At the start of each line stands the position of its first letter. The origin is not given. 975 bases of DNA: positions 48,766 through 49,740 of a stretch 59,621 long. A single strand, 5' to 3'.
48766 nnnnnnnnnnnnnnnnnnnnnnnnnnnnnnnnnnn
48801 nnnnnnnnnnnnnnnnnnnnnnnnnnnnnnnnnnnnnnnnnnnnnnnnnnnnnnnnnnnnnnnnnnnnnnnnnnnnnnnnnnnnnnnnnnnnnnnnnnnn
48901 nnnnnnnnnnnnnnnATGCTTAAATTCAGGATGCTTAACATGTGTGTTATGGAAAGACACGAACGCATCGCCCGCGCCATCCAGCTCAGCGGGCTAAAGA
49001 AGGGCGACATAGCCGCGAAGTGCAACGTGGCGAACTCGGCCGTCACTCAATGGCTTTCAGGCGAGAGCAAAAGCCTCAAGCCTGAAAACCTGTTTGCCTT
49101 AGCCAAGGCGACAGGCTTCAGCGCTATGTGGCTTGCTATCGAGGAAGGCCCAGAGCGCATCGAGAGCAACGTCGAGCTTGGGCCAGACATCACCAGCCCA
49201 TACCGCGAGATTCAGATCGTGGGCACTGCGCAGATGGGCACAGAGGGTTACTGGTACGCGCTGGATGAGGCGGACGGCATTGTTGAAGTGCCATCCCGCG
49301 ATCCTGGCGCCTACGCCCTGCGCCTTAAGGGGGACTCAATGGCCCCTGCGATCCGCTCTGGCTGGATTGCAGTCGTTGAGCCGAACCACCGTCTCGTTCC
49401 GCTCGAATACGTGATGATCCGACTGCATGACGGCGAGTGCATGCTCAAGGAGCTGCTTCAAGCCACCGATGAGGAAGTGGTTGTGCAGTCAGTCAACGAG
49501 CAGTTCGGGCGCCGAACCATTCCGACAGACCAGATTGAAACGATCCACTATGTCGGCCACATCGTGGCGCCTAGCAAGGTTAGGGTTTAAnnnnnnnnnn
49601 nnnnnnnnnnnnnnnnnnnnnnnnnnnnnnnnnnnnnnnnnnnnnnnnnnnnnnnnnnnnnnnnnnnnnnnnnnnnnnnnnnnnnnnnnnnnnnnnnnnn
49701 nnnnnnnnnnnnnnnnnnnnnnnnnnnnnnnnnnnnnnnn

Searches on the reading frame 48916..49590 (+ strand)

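Call 66: search_protein_families(library=phrogs, proteins=[window:48916-49590:+], max_evalue=0.001)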
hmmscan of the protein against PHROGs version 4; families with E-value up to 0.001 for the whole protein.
window:48916-49590:+ (224 aa): 7 families
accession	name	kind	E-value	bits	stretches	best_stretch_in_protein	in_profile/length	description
phrog_4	-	transcription regulation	2.6e-35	123.2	1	11-213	130-332/400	transcriptional repressor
phrog_8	-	transcription regulation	2.3e-10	41.4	1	8-88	158-230/346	transcriptional regulator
phrog_6201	-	transcription regulation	1.4e-09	38.9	1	134-222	30-117/121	CI-like repressor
phrog_2328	-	transcription regulation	2.4e-08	34.8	1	16-80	18-81/128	transcriptional repressor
phrog_8558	-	unknown function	8.5e-06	27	1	132-208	20-99/114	-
phrog_2439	-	transcription regulation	9.4e-05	22.4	1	15-79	9-71/367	transcriptional regulator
phrog_2967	-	transcription regulation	9.6e-05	23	1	11-116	8-103/225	transcriptional regulator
